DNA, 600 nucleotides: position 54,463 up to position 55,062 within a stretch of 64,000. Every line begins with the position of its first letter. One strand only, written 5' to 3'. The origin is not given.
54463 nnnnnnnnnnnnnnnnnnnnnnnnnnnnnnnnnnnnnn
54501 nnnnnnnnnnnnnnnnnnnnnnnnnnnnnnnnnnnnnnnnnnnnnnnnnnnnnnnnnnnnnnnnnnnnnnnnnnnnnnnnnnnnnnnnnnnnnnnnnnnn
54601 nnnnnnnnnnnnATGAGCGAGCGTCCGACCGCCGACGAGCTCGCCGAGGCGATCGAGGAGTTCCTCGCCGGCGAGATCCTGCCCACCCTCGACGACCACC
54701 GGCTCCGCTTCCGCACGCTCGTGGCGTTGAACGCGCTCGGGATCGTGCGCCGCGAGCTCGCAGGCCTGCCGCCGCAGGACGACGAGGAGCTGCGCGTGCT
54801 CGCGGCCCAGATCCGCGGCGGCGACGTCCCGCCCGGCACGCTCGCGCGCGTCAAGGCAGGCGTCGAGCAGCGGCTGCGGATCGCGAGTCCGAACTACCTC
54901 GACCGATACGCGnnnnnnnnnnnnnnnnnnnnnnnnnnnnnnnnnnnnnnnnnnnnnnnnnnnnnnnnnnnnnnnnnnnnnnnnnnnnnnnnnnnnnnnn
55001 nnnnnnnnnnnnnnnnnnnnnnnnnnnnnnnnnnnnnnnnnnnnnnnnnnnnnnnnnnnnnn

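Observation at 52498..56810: Split ACAD10/11- or Lva-like module: ACAD back-to-back with an APH kinase, a 100-aa partner, a second kinase-like protein and an SDR, feeding into an ABC importer operon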

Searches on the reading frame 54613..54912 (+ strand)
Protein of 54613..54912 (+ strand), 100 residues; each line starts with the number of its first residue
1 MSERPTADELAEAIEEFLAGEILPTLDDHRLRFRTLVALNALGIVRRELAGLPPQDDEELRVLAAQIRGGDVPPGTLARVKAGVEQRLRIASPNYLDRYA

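Call 8: search_protein_families(library=pfam, proteins=[window:54613-54912:+], max_evalue=0.01)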
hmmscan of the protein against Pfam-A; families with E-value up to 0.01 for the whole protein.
seq(100 aa): 1 family
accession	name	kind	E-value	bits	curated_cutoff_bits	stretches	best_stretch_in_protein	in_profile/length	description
PF19802.4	DUF6285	-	5.1e-11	43.6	28.1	1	28-64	4-40/91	Domain of unknown function (DUF6285)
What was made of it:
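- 54613..54915 (+): LvaB-family small helical subunit (Pfam DUF6285). Pfam DUF6285 (call 8).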

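Call 9: search_protein_families(library=ncbifam, proteins=[window:54613-54912:+], max_evalue=0.01)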
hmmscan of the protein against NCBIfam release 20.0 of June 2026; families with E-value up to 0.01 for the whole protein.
seq(100 aa): 0 families

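Call 16: search_solved_structures(query=window:54613-54912:+, max_evalue=10)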
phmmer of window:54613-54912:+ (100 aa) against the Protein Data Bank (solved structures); distinct sequences matched with E-value up to 10: 1.
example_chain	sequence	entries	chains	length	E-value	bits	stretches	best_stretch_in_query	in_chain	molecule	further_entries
2mw8_A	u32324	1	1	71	1.3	12.7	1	29-77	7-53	DNA-binding protein SATB1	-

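Call 23: find_encoding_contigs(protein=window:54613-54912:+, flank=10000, max_places=6)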
Protein window:54613-54912:+ (100 aa): 1 contig read that carries it; 1 place shown.
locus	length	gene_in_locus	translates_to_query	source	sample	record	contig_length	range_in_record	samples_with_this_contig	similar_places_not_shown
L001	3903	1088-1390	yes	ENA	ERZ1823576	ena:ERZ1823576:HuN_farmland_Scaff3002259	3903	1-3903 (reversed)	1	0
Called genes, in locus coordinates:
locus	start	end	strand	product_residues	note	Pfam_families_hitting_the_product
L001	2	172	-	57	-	?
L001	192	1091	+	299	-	PF01636:APH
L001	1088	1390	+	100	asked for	PF19802:DUF6285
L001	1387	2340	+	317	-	-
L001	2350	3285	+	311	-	PF00106:adh_short, PF08659:KR, PF13561:adh_short_C2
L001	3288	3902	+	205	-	?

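Call 24: find_homologous_proteins(query=window:54613-54912:+, max_evalue=0.001)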
Query window:54613-54912:+ (100 aa): 2194 proteins with E <= 0.001 among 2221 candidates; the best 120 are listed.
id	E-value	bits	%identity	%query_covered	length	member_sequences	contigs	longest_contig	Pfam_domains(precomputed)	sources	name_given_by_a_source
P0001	1.7e-56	206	100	100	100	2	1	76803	PF19802.5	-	-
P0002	2.1e-52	193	94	100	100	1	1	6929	PF19802.5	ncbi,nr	ncbi:MAG TPA: DUF6285 domain-containing protein [Gaiellaceae bacterium]|nr:DUF6285 domain-containing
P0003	1.9e-49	184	90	99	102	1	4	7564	PF19802.5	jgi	jgi:hypothetical protein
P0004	1.3e-48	181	89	100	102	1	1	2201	PF19802.5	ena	-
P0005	2.8e-48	180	89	99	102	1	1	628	PF19802.5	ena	-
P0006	7.3e-48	178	89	99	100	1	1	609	PF19802.5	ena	-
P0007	1.2e-45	171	87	99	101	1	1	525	PF19802.5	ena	-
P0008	2.0e-45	171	85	99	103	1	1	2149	PF19802.5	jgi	jgi:uncharacterized protein DUF6285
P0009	2.2e-45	171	87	99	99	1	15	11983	PF19802.5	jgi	jgi:signal transduction protein with GAF and PtsI domain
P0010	2.9e-45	170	86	100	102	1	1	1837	PF19802.5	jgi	jgi:hypothetical protein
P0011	3.5e-45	170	86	99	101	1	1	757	PF19802.5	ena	-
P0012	5.2e-45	169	85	99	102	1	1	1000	PF19802.5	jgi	jgi:hypothetical protein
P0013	1.1e-44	168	85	100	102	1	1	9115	PF19802.5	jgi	jgi:Domain of unknown function (DUF6285)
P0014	1.5e-44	168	85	99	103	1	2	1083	PF19802.5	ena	-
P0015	1.7e-44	168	85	100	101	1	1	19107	PF19802.5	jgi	jgi:uncharacterized protein DUF6285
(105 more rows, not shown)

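Call 36: search_dna_similar(query=window:54613-54912:+, collection=plasmids, mode=protein, max_evalue=1, max_rows=40)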
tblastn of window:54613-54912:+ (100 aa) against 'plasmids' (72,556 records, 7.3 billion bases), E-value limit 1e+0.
Records with a match: 19; places in all: 19; records where one place covers at least 80% of the query: 18.
Best place of each record, by identity: <60% 19.
By first word of the organism name: Thermus 14; Nonomuraea 1; Variovorax 1; Paroceanicella 1; Azoarcus 1; Spirosoma 1.
By predicted mobility (MOB-suite, as given by PLSDB): non-mobilizable 17; mobilizable 2.
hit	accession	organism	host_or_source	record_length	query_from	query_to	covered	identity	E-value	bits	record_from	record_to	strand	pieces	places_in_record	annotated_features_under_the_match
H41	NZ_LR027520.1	Thermus thermophilus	-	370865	3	99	97%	53.5%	2e-25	105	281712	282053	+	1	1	DUF6285 domain-containing protein | phosphotransferase family protein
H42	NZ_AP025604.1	Thermus thermophilus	-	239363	3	99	97%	53.5%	4e-25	103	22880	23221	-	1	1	DUF6285 domain-containing protein | phosphotransferase family protein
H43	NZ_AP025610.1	Thermus thermophilus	-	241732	3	99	97%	53.5%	4e-25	103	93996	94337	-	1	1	DUF6285 domain-containing protein | phosphotransferase family protein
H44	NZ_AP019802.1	Thermus thermophilus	-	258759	3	99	97%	53.5%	5e-25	103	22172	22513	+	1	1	DUF6285 domain-containing protein | phosphotransferase family protein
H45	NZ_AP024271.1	Thermus thermophilus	-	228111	3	99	97%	53.5%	1e-24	102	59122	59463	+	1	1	DUF6285 domain-containing protein | phosphotransferase family protein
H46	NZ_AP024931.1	Thermus thermophilus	-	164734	3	99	97%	52.6%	1e-24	102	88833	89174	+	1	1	DUF6285 domain-containing protein | phosphotransferase family protein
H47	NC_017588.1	Thermus thermophilus JL-18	-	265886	3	99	97%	52.6%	1e-24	102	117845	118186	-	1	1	DUF6285 domain-containing protein | phosphotransferase family protein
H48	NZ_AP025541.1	Thermus thermophilus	-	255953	3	99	97%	52.6%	5e-24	100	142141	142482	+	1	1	DUF6285 domain-containing protein | phosphotransferase family protein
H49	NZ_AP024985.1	Thermus thermophilus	-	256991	3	99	97%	52.6%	5e-24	100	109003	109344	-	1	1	DUF6285 domain-containing protein | phosphotransferase family protein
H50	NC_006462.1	Thermus thermophilus HB8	-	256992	3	99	97%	52.6%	5e-24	100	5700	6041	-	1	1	DUF6285 domain-containing protein | phosphotransferase family protein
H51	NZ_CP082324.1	Thermus thermophilus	cell culture,cheese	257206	3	99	97%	52.6%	5e-24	100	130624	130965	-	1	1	DUF6285 domain-containing protein | phosphotransferase family protein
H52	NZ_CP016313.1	Thermus brockianus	whole organism,environmental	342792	3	99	97%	51.8%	2e-23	100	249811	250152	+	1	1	DUF6285 domain-containing protein | phosphotransferase family protein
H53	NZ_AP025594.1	Thermus brockianus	-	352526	3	99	97%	51.8%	2e-23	100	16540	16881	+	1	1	DUF6285 domain-containing protein | phosphotransferase family protein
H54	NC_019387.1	Thermus oshimai JL-2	-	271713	3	99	97%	50.0%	5e-22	95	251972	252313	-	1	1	DUF6285 domain-containing protein | phosphotransferase family protein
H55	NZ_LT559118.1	Nonomuraea gerenzanensis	-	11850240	5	98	94%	36.4%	7e-7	52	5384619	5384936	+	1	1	none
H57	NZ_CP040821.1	Paroceanicella profunda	Cell culture,Deep seawater from Mariana ...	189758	6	98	93%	33.6%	7e-1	35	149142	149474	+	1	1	DUF6285 domain-containing protein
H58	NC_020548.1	Azoarcus sp. KH32C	-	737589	1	96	96%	32.5%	2e-1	37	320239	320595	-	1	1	DUF6285 domain-containing protein | phosphotransferase family protein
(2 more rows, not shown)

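Call 38: get_annotated_region(hit=H50, flank=8000)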
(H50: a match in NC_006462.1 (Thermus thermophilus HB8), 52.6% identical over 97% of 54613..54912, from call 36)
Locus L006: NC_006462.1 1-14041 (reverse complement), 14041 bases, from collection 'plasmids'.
description: Thermus thermophilus HB8 plasmid pTT27, complete sequence
organism: Thermus thermophilus HB8 (NCBI taxid 300852)
taxonomy: Bacteria; Deinococcota; Deinococci; Thermales; Thermaceae; Thermus; Thermus thermophilus; Thermus thermophilus HB8
host: -; source: -; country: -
typing (MOB-suite, as given by PLSDB): non-mobilizable; replicon rep_cluster_1121
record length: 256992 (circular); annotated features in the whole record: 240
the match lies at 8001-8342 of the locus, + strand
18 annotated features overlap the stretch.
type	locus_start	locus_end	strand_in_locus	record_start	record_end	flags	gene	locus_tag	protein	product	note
CDS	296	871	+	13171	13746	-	-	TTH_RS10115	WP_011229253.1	TetR/AcrR family transcriptional regulator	-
CDS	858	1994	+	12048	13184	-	-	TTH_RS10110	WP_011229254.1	acyl-CoA dehydrogenase family protein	-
CDS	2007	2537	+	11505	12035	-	-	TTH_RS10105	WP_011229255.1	serine hydrolase domain-containing protein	-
CDS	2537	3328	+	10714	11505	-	-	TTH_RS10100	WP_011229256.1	SDR family NAD(P)-dependent oxidoreductase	-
CDS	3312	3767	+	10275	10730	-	-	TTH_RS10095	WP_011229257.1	MaoC/PaaZ C-terminal domain-containing protein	-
CDS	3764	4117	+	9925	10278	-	-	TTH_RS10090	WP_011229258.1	PaaI family thioesterase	-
CDS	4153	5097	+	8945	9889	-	-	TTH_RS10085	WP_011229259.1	AMP-binding protein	-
CDS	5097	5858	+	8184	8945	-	-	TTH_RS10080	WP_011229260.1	SDR family oxidoreductase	-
CDS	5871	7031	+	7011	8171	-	-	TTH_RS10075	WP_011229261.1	acyl-CoA dehydrogenase family protein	-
CDS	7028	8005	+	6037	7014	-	-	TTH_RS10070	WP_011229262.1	phosphotransferase family protein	-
CDS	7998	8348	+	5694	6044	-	-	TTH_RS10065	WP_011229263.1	DUF6285 domain-containing protein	-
CDS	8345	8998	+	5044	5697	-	-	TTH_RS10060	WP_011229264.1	histidine phosphatase family protein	-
CDS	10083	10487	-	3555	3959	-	-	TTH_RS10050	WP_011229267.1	type II toxin-antitoxin system VapC family toxin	-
CDS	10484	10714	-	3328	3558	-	-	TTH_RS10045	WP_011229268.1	type II toxin-antitoxin system Phd/YefM family antitoxin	-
CDS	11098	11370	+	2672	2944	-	-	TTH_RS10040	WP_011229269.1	BrnT family toxin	-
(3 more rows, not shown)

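Call 39: get_annotated_region(hit=H58, flank=8000)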
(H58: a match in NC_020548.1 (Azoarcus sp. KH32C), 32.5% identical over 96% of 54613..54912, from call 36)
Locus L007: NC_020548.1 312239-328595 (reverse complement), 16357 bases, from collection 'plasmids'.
description: Azoarcus sp. KH32C plasmid pAZKH, complete sequence
organism: Azoarcus sp. KH32C (NCBI taxid 748247)
taxonomy: Bacteria; Pseudomonadota; Betaproteobacteria; Rhodocyclales; Zoogloeaceae; Azoarcus; Azoarcus sp. KH32C
host: -; source: -; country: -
typing (MOB-suite, as given by PLSDB): mobilizable; replicon rep_cluster_432; relaxase MOBP
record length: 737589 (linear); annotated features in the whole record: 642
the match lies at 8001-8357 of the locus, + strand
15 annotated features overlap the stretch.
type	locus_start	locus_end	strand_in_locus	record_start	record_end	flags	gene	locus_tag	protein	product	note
CDS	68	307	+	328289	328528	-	-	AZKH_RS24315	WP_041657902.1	helix-turn-helix domain-containing protein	-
CDS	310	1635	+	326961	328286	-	-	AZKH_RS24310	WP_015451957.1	type II toxin-antitoxin system HipA family toxin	-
CDS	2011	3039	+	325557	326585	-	-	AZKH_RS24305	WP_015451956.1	TRAP transporter substrate-binding protein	-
CDS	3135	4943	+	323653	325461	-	-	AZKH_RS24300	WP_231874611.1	TRAP transporter large permease subunit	-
CDS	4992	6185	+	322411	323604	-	-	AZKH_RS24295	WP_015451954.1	acyl-CoA dehydrogenase family protein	-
CDS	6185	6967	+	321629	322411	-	-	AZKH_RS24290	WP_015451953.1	SDR family NAD(P)-dependent oxidoreductase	-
CDS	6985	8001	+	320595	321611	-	-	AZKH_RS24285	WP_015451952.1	phosphotransferase family protein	-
CDS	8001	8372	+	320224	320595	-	-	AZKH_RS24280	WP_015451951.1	DUF6285 domain-containing protein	-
CDS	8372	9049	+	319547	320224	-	-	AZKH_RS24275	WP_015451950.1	histidine phosphatase family protein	-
CDS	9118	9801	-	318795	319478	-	-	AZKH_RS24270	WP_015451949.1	GntR family transcriptional regulator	-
CDS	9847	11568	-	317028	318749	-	-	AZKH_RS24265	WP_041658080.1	thiamine pyrophosphate-binding protein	-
CDS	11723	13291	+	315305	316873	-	-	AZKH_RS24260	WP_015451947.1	AMP-binding protein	-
CDS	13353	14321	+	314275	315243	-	-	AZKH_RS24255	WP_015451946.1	AEC family transporter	GO:0055085 - transmembrane transport [Evidence IEA]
CDS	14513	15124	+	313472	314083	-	-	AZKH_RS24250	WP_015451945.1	Rieske 2Fe-2S domain-containing protein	-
CDS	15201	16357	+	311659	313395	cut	-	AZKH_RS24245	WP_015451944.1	PQQ-dependent dehydrogenase, methanol/ethanol family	-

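Call 40: get_annotated_region(hit=H57, flank=8000)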
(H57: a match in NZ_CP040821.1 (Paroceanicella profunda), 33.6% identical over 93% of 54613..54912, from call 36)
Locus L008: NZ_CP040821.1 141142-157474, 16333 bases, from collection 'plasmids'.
description: Paroceanicella profunda strain D4M1 plasmid pD4M1C, complete sequence
organism: Paroceanicella profunda (NCBI taxid 2579971)
taxonomy: Bacteria; Pseudomonadota; Alphaproteobacteria; Rhodobacterales; Paracoccaceae; Paroceanicella; Paroceanicella profunda
host: -; source: Cell culture,Deep seawater from Mariana Trench; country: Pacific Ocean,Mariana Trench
typing (MOB-suite, as given by PLSDB): non-mobilizable
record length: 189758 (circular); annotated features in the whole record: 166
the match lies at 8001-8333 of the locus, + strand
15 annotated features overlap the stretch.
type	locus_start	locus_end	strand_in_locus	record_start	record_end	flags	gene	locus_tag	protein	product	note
CDS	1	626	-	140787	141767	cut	-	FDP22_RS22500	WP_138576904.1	LysR family transcriptional regulator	GO:0006355 - regulation of DNA-templated transcription [Evidence IEA]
CDS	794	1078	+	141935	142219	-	-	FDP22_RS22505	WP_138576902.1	hypothetical protein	-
CDS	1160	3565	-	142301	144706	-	-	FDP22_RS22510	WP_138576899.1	EAL domain-containing protein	-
CDS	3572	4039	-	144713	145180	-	-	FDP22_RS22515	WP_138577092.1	molybdopterin-dependent oxidoreductase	-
CDS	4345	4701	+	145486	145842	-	-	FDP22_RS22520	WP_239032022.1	6-carboxytetrahydropterin synthase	GO:0008616 - queuosine biosynthetic process [Evidence IEA]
CDS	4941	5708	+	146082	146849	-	-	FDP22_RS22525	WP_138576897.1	SDR family NAD(P)-dependent oxidoreductase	-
CDS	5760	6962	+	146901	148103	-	-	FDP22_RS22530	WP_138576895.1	acyl-CoA dehydrogenase family protein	-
CDS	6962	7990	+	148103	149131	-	-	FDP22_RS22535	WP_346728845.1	phosphotransferase family protein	-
CDS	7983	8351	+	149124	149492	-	-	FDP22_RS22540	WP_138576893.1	DUF6285 domain-containing protein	-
CDS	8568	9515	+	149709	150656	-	-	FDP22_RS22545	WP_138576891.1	nitronate monooxygenase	-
CDS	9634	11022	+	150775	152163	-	-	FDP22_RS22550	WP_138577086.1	GntP family permease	GO:0055085 - transmembrane transport [Evidence IEA]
CDS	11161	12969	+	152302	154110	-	nhaA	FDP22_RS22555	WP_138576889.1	Na+/H+ antiporter NhaA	GO:1902600 - proton transmembrane transport [Evidence IEA]; GO:0006814 - sodium ion transport [Evidence IEA]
CDS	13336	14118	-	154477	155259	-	-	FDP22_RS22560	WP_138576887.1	MetQ/NlpA family ABC transporter substrate-binding protein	-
CDS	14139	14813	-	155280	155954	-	-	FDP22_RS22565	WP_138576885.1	methionine ABC transporter permease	GO:0048473 - D-methionine transmembrane transport [Evidence IEA]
CDS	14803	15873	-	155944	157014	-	-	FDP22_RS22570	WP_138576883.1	methionine ABC transporter ATP-binding protein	GO:0048473 - D-methionine transmembrane transport [Evidence IEA]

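Call 46: search_protein_representatives(protein=window:54613-54912:+)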
Query: 100 residues. Proteins with E-value up to 0.001 (for the whole library): 473; up to 1e-10: 80; up to 1e-30: 2. The best 150 are listed.
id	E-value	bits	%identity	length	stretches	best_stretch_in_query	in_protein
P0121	3.5e-42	158.6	81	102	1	1-99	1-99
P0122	1.3e-36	140.8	73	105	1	1-99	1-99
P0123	3.0e-27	110.9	77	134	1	1-78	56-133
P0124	1.0e-26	109.2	60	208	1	2-99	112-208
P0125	1.7e-25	105.2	71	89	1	4-99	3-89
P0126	8.4e-25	103.0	60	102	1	1-99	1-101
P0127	2.8e-23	98.1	77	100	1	1-71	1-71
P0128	5.3e-23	97.2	63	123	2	3-52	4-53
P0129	5.4e-23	97.2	57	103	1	1-99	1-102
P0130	2.8e-22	94.9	56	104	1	1-99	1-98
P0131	4.7e-21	91.0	54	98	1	3-99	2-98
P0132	1.2e-20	89.7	55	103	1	3-99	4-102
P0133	2.2e-20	88.8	69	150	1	1-72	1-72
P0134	3.7e-19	84.9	68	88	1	31-99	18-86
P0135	5.3e-19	84.4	53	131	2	1-52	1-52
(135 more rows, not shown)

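Call 52: find_related_loci(query=A2, collection=genome_contigs, flank=9000)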
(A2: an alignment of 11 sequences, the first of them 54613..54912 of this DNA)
Query A2 (100 aa) in genome_contigs; peptide patterns used: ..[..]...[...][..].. (x = any residue, [..] = any of these).
241 stretches matched a pattern; 234 encode a relative of the query (tblastn E <= 1e-3); the best 80 are kept; 80 distinct loci.
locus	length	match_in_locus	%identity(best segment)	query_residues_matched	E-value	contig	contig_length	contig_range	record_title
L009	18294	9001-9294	86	1-98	4e-48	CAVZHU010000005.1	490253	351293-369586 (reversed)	MAG: uncultured Actinomycetes bacterium isolate MFD02416.bin.2.63 genome assembly, contig: contig_18432, whole genome sh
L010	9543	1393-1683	82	1-97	9e-48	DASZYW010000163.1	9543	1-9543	MAG TPA_asm: Gaiellaceae bacterium isolate SMAG_U6220 k141_148733, whole genome shotgun sequence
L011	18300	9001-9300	82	1-100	2e-47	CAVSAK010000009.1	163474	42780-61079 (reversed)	MAG: uncultured Actinomycetes bacterium isolate MFD05841.bin.2.164 genome assembly, contig: contig_37675, whole genome s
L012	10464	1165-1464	81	1-100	2e-47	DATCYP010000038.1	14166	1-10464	MAG TPA_asm: Gaiellaceae bacterium isolate SMAG_U47 k141_1430721, whole genome shotgun sequence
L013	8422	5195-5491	83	1-99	3e-47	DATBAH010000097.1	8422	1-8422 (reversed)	MAG TPA_asm: Gaiellaceae bacterium isolate SMAG_U5726 k141_3182929, whole genome shotgun sequence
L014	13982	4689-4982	85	1-98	3e-47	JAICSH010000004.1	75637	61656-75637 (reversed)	MAG: Thermoleophilia bacterium isolate GZL_HYHR_2_bin.44 k141_1768999_length_75637_cov_26.5661, whole genome shotgun seq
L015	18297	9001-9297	83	1-99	3e-47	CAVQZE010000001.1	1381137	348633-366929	MAG: uncultured Actinomycetes bacterium isolate MFD00031.bin.2.153 genome assembly, contig: contig_10236, whole genome s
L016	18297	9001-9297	83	1-99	7e-47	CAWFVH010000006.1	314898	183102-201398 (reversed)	MAG: uncultured Actinomycetes bacterium isolate MFD04967.bin.2.146 genome assembly, contig: contig_18841, whole genome s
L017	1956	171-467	83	1-99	5e-47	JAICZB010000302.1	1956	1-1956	MAG: Thermoleophilia bacterium isolate LS_ISSM_2_bin.61 k141_3151359_length_1956_cov_51.3917, whole genome shotgun seque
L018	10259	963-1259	79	1-99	2e-46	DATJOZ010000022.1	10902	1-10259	MAG TPA_asm: Gaiellaceae bacterium isolate SMAG_U14900 k141_676044, whole genome shotgun sequence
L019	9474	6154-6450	81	1-99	1e-46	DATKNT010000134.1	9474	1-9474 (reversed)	MAG TPA_asm: Gaiellaceae bacterium isolate SMAG_U14744 k141_551636, whole genome shotgun sequence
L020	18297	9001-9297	81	1-99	4e-46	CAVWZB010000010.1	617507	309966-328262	MAG: uncultured Actinomycetes bacterium isolate MFD04967.bin.2.153 genome assembly, contig: contig_4304, whole genome sh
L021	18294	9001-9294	83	1-98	4e-46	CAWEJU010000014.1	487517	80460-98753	MAG: uncultured Actinomycetes bacterium isolate MFD08669.bin.2.94 genome assembly, contig: contig_626, whole genome shot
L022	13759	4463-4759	82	1-99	1e-45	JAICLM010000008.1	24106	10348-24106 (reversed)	MAG: Thermoleophilia bacterium isolate GZL_HY_2_bin.146 k141_1207518_length_24106_cov_62.6014, whole genome shotgun sequ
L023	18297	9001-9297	80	1-99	1e-45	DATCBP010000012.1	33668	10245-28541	MAG TPA_asm: Gaiellaceae bacterium isolate SMAG_U7676 k141_236093, whole genome shotgun sequence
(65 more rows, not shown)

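Call 77: find_homologous_proteins(query=L007:8001-8369:+, max_evalue=0.001)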
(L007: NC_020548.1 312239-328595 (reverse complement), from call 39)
Query L007:8001-8369:+ (123 aa): 52 proteins with E <= 0.001 among 311 candidates.
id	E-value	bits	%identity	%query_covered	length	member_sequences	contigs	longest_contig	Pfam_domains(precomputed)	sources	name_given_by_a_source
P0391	5.9e-61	222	94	100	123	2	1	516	PF19802.5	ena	-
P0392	2.7e-57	210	89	100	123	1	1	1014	PF19802.5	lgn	-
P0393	7.4e-53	196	80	100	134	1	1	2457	PF19802.5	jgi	jgi:hypothetical protein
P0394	4.4e-52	193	80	100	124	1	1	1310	PF19802.5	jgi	jgi:hypothetical protein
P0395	1.4e-51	192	82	97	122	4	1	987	PF19802.5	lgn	-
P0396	1.7e-51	191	81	100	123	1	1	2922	PF19802.5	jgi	-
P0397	7.3e-50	186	79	97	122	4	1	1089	PF19802.5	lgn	-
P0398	2.1e-48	181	78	97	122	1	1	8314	PF19802.5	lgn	-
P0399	4.2e-48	180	76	97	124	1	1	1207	PF19802.5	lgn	-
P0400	6.7e-48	180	76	98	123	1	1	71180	PF19802.5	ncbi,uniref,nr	ncbi:hypothetical protein GPA22_16290 [Aromatoleum toluvorans]|uniref:DUF6285 domain-containing prot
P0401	2.5e-47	178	77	97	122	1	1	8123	PF19802.5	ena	-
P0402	3.1e-47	178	75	97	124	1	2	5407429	PF19802.5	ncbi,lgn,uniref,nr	ncbi:DUF6285 domain-containing protein [Aromatoleum evansii]|uniref:DUF6285 domain-containing protei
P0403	1.6e-46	175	78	97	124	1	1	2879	PF19802.5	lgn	-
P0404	2.0e-46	175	75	97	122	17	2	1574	PF19802.5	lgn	-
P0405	4.0e-45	171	72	100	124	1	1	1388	PF19802.5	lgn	-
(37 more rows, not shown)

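Call 98: search_protein_families(library=pfam, proteins=[L006:8345-8995:+, L007:8372-9046:+], max_evalue=0.01)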
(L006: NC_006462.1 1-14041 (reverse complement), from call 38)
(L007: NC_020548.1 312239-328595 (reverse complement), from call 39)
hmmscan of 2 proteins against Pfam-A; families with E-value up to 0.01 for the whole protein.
L006:8345-8995:+ (217 aa): 1 family
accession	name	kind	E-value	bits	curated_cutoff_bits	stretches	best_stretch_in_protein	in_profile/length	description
PF00300.27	His_Phos_1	-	8e-37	127.2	21.7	1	5-190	1-193/194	Histidine phosphatase superfamily (branch 1)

L007:8372-9046:+ (225 aa): 1 family
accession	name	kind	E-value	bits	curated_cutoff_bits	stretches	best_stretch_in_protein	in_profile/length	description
PF00300.27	His_Phos_1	-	6.5e-17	62.3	21.7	2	4-84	1-83/194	Histidine phosphatase superfamily (branch 1)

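Call 99: predict_structure(alignment_id=A4)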
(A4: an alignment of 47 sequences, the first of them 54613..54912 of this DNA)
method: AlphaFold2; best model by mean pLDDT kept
length: 100 residues; sequences in the alignment: 47
mean_pLDDT: 86.0   pTM: 0.50
mean pLDDT of the five models: 86.0, 85.3, 82.4, 81.2, 79.9
residues with pLDDT >= 90: 35; 70-90: 60; 50-70: 4; < 50: 1
segments of 3 or more residues with pLDDT < 50: none
pLDDT, mean of each block of 10 residues (from residue 1): 77 93 96 96 88 72 87 87 82 80
secondary structure, 60 per line:
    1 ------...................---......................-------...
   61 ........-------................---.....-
elements in order: H7-25 H29-50 H58-68 H76-91 H95-99
